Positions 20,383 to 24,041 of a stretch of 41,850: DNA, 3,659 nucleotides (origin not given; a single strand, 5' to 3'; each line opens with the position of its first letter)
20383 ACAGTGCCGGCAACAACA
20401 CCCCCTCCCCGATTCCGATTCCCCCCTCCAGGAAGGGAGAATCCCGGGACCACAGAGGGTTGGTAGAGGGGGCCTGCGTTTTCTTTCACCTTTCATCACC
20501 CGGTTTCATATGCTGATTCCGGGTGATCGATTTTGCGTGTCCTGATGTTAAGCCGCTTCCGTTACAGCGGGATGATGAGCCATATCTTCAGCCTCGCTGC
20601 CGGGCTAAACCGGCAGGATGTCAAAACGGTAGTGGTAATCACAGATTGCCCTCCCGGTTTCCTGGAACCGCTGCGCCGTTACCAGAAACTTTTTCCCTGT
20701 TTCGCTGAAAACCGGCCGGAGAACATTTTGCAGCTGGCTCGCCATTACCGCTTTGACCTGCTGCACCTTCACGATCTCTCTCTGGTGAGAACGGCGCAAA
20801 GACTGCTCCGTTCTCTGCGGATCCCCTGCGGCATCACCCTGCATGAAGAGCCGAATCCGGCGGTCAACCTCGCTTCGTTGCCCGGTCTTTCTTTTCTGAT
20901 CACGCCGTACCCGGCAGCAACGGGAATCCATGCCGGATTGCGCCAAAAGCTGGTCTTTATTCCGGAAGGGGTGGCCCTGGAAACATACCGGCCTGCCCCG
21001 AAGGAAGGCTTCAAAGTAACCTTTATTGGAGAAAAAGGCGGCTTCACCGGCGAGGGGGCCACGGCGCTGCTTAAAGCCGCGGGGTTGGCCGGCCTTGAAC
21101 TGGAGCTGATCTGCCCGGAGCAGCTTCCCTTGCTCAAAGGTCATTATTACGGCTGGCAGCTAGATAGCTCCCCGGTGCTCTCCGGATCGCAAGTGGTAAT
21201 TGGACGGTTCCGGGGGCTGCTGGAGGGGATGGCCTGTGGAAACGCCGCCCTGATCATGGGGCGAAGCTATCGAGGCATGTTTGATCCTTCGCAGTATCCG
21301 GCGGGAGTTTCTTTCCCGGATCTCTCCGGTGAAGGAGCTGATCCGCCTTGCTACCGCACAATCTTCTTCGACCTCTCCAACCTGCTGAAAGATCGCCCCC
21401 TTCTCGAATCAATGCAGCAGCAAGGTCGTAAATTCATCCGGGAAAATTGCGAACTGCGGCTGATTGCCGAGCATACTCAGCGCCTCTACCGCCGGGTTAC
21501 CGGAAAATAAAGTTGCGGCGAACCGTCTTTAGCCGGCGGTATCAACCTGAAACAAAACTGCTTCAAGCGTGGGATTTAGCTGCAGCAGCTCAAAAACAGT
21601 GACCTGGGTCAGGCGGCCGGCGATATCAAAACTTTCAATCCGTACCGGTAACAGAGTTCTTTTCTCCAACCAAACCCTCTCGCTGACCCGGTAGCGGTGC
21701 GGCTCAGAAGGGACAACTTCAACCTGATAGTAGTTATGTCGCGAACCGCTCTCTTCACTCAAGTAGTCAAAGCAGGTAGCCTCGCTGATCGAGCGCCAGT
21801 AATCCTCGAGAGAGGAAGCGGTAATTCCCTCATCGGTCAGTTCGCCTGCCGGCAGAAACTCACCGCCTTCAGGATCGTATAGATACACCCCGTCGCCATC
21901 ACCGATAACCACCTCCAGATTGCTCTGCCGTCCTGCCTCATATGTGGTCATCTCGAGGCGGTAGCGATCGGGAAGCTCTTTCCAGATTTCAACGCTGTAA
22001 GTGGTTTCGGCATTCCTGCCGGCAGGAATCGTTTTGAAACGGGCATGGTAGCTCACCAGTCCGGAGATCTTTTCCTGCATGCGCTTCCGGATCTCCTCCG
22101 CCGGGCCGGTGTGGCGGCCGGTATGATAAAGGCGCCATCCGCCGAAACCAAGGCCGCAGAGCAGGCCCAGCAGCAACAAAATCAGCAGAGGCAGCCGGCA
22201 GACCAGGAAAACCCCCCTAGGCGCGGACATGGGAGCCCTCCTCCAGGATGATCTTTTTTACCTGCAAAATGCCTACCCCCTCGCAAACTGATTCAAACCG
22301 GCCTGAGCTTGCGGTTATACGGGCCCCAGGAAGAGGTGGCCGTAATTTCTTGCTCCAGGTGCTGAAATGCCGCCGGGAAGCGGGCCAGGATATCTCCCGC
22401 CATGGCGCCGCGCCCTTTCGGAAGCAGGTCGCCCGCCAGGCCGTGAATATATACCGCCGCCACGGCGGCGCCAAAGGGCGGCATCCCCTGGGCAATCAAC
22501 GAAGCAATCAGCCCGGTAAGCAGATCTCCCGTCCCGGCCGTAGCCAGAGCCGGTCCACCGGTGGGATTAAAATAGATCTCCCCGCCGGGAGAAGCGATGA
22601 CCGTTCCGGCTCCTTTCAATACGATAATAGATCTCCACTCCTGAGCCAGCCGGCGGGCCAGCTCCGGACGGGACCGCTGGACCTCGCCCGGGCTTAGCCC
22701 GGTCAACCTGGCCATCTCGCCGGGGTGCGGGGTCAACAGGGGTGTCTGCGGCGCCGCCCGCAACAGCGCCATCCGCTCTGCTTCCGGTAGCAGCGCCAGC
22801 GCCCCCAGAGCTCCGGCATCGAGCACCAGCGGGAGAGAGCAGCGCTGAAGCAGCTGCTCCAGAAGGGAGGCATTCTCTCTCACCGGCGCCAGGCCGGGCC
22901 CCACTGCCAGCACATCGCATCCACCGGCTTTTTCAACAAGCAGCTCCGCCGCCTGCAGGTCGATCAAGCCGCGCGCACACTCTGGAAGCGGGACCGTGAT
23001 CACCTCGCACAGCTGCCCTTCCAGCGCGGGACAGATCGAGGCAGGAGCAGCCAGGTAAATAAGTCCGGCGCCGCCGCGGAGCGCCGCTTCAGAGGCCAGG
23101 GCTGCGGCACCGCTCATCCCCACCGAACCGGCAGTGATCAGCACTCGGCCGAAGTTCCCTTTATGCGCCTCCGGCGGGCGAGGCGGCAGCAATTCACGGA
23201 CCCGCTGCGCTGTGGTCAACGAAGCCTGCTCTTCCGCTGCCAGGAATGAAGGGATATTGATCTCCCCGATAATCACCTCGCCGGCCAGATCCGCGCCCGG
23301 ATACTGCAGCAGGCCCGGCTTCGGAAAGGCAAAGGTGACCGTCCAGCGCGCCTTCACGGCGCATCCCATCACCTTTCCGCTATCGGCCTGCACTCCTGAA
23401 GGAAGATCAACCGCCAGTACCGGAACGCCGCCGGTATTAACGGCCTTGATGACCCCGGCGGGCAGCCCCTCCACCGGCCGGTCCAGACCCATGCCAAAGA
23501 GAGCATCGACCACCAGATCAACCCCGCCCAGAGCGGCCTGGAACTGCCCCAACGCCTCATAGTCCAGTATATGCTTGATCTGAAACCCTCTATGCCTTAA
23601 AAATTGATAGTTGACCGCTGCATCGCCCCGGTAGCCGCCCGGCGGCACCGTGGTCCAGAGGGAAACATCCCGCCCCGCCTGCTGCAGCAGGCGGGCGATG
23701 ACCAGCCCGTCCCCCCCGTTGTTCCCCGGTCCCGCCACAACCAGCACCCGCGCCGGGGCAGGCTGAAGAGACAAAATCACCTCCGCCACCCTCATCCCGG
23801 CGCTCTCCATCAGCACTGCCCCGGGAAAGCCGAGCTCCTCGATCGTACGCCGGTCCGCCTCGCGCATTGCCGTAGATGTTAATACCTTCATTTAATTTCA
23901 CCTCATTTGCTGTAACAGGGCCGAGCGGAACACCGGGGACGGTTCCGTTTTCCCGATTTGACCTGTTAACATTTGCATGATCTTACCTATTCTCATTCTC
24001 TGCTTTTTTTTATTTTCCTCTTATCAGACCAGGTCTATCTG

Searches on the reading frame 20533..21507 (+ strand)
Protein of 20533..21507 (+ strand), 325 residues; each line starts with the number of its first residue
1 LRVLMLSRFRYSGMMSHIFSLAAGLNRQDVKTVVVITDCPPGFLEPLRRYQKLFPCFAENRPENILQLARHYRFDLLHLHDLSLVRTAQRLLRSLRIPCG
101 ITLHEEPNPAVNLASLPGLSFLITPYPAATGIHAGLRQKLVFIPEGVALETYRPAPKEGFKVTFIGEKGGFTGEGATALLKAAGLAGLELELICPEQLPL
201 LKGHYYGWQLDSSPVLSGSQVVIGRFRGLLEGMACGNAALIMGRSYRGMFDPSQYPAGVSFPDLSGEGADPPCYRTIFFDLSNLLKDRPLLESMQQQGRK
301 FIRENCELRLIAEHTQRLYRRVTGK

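Call 53: search_protein_families(library=pfam, proteins=[window:20533-21507:+], max_evalue=0.00001)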
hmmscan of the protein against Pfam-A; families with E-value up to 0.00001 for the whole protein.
window:20533-21507:+ (325 aa): 1 family
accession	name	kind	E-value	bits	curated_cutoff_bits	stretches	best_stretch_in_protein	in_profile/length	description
PF13439.12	Glyco_transf_4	-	1.6e-07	32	28.5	1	12-107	2-107/170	Glycosyltransferase Family 4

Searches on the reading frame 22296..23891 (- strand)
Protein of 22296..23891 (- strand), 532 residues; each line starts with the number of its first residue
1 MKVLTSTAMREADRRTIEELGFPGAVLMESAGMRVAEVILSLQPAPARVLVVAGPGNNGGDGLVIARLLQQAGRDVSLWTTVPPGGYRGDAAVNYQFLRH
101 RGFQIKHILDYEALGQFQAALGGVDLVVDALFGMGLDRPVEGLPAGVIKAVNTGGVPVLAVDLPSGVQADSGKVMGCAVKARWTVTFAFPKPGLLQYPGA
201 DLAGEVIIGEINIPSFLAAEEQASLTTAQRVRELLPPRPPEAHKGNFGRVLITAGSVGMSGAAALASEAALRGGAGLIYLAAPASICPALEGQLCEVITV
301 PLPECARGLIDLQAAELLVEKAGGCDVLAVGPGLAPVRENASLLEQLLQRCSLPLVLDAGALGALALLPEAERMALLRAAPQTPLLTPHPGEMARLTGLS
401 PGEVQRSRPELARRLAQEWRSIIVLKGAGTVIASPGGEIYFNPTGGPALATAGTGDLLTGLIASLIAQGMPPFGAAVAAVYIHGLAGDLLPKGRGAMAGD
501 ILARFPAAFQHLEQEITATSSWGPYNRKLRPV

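Call 53: search_protein_families(library=pfam, proteins=[window:22296-23891:-], max_evalue=0.00001)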
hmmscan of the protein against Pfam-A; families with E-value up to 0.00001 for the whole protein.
window:22296-23891:- (532 aa): 2 families
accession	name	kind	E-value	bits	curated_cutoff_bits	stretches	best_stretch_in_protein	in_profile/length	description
PF01256.23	Carb_kinase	-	4.6e-51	174.1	27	1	250-497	1-231/242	NAD(P)H-hydrate dehydratase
PF03853.21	YjeF_N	-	1.8e-45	155.4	24.9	1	25-193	2-169/169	YjeF-related protein N-terminus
